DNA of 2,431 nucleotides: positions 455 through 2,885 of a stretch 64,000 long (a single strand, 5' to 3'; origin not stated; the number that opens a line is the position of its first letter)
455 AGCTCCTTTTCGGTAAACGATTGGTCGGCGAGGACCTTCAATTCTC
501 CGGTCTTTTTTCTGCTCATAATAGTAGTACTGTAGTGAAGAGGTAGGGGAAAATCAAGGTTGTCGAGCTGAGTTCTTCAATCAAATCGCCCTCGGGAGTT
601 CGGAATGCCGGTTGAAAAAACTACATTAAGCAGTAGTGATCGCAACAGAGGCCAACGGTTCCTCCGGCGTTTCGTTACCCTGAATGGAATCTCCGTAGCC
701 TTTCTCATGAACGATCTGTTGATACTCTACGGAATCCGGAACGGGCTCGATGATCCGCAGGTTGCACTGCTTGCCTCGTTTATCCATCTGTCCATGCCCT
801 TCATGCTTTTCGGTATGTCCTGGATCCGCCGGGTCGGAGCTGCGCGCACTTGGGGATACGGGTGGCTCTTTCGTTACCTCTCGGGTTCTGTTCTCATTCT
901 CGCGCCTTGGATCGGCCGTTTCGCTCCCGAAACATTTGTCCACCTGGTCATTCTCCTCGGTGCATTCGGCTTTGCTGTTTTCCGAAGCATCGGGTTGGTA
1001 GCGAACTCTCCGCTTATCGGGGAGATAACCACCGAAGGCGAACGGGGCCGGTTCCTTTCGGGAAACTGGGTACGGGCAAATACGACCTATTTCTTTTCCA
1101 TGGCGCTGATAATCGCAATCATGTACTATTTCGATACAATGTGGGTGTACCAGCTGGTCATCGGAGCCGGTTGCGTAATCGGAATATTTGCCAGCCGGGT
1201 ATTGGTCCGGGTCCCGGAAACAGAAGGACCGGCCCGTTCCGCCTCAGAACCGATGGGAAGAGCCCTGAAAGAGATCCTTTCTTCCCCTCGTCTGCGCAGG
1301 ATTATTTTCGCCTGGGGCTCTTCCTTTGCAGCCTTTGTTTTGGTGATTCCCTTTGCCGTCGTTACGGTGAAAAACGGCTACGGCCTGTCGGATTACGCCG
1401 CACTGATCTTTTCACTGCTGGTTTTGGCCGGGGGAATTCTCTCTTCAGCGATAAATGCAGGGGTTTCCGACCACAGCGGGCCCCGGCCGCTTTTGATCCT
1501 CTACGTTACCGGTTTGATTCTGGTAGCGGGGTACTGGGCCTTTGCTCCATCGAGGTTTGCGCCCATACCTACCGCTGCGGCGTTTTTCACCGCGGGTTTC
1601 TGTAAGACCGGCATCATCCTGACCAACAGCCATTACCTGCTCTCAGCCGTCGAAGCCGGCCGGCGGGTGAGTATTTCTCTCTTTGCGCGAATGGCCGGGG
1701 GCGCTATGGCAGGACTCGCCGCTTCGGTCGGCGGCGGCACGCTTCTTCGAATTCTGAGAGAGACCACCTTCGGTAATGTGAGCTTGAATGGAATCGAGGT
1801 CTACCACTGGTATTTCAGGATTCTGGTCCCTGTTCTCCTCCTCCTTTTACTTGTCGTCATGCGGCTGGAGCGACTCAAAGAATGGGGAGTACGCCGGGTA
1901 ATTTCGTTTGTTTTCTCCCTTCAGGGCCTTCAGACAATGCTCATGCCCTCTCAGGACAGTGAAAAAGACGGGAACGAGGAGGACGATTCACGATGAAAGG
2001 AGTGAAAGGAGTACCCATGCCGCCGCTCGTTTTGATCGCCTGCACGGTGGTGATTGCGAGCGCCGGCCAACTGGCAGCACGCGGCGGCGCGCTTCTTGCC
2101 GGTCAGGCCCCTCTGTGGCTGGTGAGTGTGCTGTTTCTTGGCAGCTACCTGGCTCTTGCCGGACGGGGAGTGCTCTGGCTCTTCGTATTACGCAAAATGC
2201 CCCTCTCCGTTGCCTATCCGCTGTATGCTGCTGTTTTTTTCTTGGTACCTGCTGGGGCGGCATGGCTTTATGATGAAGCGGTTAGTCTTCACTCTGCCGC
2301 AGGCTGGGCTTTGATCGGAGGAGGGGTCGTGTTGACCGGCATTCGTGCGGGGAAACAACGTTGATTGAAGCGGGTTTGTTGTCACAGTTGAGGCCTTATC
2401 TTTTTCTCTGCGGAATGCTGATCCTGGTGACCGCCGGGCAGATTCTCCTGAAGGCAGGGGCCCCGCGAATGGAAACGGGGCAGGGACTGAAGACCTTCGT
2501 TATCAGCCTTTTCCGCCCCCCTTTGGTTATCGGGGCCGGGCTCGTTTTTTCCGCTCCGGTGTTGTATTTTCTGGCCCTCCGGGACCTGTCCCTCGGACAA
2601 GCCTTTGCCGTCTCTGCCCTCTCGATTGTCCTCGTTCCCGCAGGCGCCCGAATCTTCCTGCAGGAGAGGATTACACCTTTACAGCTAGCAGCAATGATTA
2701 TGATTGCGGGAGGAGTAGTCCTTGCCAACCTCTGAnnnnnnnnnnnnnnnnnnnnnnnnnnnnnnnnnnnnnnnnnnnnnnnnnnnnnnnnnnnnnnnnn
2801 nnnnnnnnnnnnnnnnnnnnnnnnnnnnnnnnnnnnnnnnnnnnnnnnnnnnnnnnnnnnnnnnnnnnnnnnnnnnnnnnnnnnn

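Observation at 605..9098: Arn-logic envelope-modification cluster with an embedded ATP-grasp ligase, MFS transporter and NitT/TauT-type ABC importer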

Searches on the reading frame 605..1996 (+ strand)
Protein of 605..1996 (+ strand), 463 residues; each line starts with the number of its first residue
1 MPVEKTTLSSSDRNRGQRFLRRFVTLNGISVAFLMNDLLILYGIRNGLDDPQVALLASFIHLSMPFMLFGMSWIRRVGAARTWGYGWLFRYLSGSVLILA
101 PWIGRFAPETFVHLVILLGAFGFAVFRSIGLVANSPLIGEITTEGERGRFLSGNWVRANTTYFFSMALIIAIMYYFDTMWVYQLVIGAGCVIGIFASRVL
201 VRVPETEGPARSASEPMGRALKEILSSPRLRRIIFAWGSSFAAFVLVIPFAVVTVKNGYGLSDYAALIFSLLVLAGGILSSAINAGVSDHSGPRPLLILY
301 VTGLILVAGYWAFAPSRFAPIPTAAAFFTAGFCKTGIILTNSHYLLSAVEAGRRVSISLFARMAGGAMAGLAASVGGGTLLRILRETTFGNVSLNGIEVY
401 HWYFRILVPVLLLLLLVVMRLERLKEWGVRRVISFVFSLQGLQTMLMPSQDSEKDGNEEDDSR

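Call 3: search_protein_families(library=pfam, proteins=[window:605-1996:+], max_evalue=0.01)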
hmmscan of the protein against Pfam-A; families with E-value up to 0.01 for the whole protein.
window:605-1996:+ (463 aa): 1 family
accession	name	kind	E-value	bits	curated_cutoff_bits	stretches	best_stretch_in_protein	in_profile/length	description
PF07690.21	MFS_1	-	1.6e-11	44.2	33.4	1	46-371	27-345/347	Major Facilitator Superfamily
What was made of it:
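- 605..1996 (+): MFS transporter, first gene of the plus-strand chain. It is specific to this lineage and not part of the conserved system. Pfam MFS_1, E 1.6e-11 (call 3).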

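Call 4: search_protein_families(library=ncbifam, proteins=[window:605-1996:+], max_evalue=0.01)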
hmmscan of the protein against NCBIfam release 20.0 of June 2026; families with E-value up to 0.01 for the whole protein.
window:605-1996:+ (463 aa): 0 families

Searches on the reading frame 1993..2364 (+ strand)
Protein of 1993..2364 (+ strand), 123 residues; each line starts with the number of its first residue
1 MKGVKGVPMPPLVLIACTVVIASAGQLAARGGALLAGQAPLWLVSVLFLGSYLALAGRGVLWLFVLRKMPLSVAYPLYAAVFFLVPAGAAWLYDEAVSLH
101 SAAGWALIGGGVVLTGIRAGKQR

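Call 3: search_protein_families(library=pfam, proteins=[window:1993-2364:+], max_evalue=0.01)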
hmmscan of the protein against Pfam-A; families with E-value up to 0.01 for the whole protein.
window:1993-2364:+ (123 aa): 0 families

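Call 4: search_protein_families(library=ncbifam, proteins=[window:1993-2364:+], max_evalue=0.01)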
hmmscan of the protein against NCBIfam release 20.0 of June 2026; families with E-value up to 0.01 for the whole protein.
window:1993-2364:+ (123 aa): 3 families
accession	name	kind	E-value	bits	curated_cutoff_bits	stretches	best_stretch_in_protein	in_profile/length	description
NF011625.2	PRK15051.1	equivalog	1.8e-10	41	92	1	14-116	5-108/111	4-amino-4-deoxy-L-arabinose-phosphoundecaprenol flippase subunit ArnE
NF002816.2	PRK02971.1-2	equivalog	1e-05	26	99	1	56-115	55-116/120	4-amino-4-deoxy-L-arabinose-phosphoundecaprenol flippase subunit ArnF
NF007767.1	PRK10452.1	equivalog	0.00092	19.4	122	1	13-118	5-102/120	multidrug/spermidine efflux SMR transporter subunit MdtJ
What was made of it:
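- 1993..2364 (+): Small 4-TM SMR-type protein, ArnE-like. Candidate flippase subunit. Best NCBIfam hit is ArnE at 41 bits against a cut-off of 92 (call 4).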

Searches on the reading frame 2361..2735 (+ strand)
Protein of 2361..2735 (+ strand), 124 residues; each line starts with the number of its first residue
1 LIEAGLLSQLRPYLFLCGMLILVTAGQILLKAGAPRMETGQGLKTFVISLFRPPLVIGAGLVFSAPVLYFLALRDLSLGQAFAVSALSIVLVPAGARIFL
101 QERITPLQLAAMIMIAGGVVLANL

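Call 3: search_protein_families(library=pfam, proteins=[window:2361-2735:+], max_evalue=0.01)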
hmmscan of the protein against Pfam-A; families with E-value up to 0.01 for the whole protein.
window:2361-2735:+ (124 aa): 3 families
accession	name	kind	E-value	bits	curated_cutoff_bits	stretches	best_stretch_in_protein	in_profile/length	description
PF00892.27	EamA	-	2.8e-07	31.4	28.2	1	46-123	62-134/135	EamA-like transporter family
PF06800.18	Sugar_transport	-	0.003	17.4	26.3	1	59-121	209-269/280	Sugar transport protein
PF10639.15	TMEM234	-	0.0064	17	30.1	1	29-121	14-111/113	Putative transmembrane family 234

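Call 4: search_protein_families(library=ncbifam, proteins=[window:2361-2735:+], max_evalue=0.01)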
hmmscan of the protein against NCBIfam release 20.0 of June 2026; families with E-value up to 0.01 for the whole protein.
window:2361-2735:+ (124 aa): 4 families
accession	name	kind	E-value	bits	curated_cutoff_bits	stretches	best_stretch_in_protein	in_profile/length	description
NF002816.2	PRK02971.1-2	equivalog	1.3e-05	25.6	99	1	20-123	7-117/120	4-amino-4-deoxy-L-arabinose-phosphoundecaprenol flippase subunit ArnF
NF000067.2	SMR_qac_FL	exception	0.00071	20.1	205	1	54-123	33-102/110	quaternary ammonium compound efflux SMR transporter QacL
NF033137.0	SMR_qac_int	equivalog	0.00096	19.7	188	1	55-124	35-102/109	Qac family quaternary ammonium compound efflux SMR transporter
NF011625.2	PRK15051.1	equivalog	0.0011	19.1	92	1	19-121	9-106/111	4-amino-4-deoxy-L-arabinose-phosphoundecaprenol flippase subunit ArnE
